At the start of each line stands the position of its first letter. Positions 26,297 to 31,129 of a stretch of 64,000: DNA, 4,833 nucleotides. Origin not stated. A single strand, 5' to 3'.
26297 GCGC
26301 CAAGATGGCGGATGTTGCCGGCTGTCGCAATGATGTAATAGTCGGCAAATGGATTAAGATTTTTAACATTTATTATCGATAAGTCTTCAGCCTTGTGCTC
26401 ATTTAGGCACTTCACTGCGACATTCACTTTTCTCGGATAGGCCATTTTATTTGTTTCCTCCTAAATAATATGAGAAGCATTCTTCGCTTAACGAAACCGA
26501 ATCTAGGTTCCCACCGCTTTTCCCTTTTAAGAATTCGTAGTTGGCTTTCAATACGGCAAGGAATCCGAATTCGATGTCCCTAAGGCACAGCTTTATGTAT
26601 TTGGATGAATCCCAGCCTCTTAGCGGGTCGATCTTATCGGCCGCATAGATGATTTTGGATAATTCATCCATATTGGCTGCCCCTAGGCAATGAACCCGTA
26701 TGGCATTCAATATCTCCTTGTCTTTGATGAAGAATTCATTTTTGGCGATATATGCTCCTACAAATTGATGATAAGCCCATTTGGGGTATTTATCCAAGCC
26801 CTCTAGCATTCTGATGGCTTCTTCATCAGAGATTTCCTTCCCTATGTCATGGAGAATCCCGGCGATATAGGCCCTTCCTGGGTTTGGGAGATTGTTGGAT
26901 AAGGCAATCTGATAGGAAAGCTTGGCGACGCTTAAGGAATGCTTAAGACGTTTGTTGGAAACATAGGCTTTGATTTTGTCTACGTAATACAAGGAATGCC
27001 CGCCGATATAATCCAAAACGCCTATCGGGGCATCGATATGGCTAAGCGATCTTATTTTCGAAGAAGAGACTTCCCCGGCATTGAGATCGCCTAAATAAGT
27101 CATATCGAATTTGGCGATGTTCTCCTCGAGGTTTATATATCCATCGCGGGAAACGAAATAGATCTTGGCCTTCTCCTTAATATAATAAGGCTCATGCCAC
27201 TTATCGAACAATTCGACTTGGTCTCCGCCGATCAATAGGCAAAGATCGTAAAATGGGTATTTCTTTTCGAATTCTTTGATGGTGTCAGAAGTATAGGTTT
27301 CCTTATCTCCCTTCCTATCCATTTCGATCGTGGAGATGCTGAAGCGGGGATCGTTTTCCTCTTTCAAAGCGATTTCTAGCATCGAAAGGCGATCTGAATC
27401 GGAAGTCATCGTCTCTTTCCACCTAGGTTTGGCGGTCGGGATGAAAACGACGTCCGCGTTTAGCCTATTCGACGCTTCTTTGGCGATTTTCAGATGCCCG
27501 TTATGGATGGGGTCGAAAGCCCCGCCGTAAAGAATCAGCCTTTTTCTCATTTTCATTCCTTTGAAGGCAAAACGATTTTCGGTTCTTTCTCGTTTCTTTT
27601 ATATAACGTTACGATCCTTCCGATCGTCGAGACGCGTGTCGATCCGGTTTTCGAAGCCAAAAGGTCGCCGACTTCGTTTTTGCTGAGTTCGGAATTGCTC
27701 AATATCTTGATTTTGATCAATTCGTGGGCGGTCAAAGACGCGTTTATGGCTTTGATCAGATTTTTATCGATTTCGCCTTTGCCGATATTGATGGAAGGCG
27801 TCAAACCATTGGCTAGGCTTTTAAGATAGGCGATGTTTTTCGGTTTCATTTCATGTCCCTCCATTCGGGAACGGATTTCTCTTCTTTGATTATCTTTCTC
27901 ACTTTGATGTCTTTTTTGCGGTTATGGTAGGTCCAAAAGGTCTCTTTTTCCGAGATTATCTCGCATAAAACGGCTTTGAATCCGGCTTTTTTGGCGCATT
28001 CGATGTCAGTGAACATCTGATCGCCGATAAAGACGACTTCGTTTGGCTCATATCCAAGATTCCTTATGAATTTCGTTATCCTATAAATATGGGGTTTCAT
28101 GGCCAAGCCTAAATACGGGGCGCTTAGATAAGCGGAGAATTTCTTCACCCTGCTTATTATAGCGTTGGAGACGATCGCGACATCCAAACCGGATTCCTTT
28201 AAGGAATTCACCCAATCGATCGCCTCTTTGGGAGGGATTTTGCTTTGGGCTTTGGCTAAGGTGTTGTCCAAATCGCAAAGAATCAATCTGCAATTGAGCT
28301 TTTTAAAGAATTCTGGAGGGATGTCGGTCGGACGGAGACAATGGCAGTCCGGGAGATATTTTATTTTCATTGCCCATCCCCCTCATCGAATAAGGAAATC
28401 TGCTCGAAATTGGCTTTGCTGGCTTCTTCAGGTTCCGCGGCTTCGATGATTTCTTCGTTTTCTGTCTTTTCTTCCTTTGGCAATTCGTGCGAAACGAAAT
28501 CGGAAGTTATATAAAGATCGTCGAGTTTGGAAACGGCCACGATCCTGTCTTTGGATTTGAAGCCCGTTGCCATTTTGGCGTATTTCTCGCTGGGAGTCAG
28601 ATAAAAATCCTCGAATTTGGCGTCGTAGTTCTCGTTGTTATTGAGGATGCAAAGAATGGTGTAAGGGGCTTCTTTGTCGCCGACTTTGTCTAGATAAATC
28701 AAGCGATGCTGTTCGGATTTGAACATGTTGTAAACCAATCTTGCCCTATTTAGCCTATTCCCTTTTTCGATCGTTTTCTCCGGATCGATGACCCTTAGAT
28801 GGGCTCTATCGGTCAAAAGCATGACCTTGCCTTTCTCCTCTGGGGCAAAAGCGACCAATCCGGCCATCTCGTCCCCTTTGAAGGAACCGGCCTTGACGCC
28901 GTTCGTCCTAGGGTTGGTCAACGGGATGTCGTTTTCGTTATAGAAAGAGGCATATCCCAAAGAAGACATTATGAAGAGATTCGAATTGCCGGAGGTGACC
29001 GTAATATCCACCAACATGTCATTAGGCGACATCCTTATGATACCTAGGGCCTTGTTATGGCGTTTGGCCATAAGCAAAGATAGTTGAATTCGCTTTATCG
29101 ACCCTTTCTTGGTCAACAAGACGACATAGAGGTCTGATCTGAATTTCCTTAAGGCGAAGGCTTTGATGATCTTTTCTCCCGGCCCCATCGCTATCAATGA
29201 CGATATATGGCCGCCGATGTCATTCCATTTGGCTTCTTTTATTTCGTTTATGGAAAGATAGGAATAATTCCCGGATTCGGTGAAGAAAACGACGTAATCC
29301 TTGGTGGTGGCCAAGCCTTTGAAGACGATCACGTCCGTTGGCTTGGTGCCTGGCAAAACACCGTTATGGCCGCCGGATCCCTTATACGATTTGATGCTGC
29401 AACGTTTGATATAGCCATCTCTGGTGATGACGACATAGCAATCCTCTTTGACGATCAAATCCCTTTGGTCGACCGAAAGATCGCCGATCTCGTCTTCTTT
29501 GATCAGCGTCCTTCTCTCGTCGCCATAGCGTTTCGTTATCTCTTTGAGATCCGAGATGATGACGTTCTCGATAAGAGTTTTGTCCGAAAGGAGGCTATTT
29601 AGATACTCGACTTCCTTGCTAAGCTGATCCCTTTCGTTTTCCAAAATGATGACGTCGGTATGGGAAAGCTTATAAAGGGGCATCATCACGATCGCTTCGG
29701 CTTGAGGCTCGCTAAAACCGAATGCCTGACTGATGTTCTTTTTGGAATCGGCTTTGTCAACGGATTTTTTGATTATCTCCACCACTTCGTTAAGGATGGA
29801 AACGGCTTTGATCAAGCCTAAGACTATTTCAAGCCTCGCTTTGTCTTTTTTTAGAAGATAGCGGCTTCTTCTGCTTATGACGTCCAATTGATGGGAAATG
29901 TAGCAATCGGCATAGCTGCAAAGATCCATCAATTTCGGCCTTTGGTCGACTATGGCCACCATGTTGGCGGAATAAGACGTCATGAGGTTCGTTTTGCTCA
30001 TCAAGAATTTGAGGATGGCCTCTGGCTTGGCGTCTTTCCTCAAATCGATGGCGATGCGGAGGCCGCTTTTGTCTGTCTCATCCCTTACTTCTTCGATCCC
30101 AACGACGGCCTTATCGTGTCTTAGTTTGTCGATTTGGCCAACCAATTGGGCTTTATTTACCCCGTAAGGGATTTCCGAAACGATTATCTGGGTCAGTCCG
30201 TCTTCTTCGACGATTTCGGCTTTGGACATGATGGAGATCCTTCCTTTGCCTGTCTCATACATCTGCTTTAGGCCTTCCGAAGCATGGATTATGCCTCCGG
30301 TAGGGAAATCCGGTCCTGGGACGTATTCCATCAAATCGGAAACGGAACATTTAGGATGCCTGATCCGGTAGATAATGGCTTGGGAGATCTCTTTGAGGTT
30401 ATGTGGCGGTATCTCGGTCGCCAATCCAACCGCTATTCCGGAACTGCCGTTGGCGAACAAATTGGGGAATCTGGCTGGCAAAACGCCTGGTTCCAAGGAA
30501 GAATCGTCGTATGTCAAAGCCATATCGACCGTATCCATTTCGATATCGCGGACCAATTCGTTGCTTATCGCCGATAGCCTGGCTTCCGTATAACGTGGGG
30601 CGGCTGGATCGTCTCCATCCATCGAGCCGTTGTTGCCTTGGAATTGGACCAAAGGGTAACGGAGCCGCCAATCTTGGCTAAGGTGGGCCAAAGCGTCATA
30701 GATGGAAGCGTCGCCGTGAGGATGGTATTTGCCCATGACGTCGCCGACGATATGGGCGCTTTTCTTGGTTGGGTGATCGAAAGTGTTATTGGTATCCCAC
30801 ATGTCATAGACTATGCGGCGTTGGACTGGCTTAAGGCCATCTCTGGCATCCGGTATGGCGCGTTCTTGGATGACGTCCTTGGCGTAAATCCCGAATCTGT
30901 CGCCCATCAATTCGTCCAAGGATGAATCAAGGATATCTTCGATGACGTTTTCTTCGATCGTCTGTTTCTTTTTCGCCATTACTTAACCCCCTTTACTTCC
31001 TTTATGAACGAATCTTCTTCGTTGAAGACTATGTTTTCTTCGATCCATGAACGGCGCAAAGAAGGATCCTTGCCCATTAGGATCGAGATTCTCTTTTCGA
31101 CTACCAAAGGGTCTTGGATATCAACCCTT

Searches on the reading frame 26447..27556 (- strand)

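Call 20: search_protein_families(library=pfam, max_evalue=0.001, proteins=[window:26447-27556:-])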
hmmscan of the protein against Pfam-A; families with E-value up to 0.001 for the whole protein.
window:26447-27556:- (369 aa): 3 families
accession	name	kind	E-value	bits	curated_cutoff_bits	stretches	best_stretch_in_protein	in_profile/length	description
PF01467.32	CTP_transf_like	-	1.2e-20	74.5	21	1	9-169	1-131/133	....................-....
PF01966.28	HD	-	2.3e-16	60.6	22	1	203-311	1-115/116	HD domain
PF08668.18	HDOD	-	5.4e-06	26.5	22.9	1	204-242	96-134/196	HDOD domain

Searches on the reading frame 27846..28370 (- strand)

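Call 55: search_protein_families(library=pfam, max_evalue=0.001, proteins=[window:27846-28370:-])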
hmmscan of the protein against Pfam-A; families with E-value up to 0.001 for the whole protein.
window:27846-28370:- (174 aa): 6 families
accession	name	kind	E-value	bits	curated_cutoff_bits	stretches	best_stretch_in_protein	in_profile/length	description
PF13419.12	HAD_2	-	6.4e-11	43.1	23.8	1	48-134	82-176/178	Haloacid dehalogenase-like hydrolase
PF00702.32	Hydrolase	-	3.2e-09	37.9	26.4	1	48-130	101-191/191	haloacid dehalogenase-like hydrolase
PF13242.12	Hydrolase_like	-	7.6e-09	35.8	22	1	92-135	4-47/75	HAD-hyrolase-like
PF09419.16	PGP_phosphatase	-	2.9e-08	33.9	20.4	0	107-136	134-163/168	Mitochondrial PGP phosphatase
PF08282.18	Hydrolase_3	-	9.8e-06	25.9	20.9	0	30-80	1-50/255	haloacid dehalogenase-like hydrolase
PF13344.12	Hydrolase_6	-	0.0004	20.8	27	0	30-93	1-60/101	Haloacid dehalogenase-like hydrolase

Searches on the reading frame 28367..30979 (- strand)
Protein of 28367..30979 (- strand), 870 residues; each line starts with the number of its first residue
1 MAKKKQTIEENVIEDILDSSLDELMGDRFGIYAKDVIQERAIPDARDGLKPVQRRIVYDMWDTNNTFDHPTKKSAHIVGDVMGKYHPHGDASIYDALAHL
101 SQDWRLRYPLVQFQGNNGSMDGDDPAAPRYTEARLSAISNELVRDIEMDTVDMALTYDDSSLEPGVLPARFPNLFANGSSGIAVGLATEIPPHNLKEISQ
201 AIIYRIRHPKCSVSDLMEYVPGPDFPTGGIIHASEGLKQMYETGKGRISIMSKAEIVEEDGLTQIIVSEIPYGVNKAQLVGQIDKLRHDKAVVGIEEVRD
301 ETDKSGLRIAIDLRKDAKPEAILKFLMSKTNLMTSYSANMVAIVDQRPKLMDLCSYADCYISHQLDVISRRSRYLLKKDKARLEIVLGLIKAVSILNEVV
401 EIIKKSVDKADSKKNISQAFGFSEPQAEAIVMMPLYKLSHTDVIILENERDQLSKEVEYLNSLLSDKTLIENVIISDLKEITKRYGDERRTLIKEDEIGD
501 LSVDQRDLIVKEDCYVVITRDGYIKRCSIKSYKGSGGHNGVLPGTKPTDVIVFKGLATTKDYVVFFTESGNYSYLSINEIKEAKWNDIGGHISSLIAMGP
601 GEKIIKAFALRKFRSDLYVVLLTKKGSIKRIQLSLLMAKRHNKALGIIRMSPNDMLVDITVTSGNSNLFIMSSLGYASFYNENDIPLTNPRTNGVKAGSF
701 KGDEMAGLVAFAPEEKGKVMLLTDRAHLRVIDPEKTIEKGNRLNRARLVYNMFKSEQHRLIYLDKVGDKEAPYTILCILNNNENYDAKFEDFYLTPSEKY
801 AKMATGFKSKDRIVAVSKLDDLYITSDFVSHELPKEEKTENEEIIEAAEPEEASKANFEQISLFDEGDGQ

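Call 20: search_protein_families(library=pfam, max_evalue=0.001, proteins=[window:28367-30979:-])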
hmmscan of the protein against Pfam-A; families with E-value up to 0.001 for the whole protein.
window:28367-30979:- (870 aa): 2 families
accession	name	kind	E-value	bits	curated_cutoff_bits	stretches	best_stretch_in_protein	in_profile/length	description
PF00521.26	DNA_topoisoIV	-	2.2e-145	485.3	31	1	40-479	1-432/432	DNA gyrase/topoisomerase IV, subunit A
PF03989.18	DNA_gyraseA_C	-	1e-13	50.9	27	0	561-608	1-45/48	DNA gyrase C-terminal domain, beta-propeller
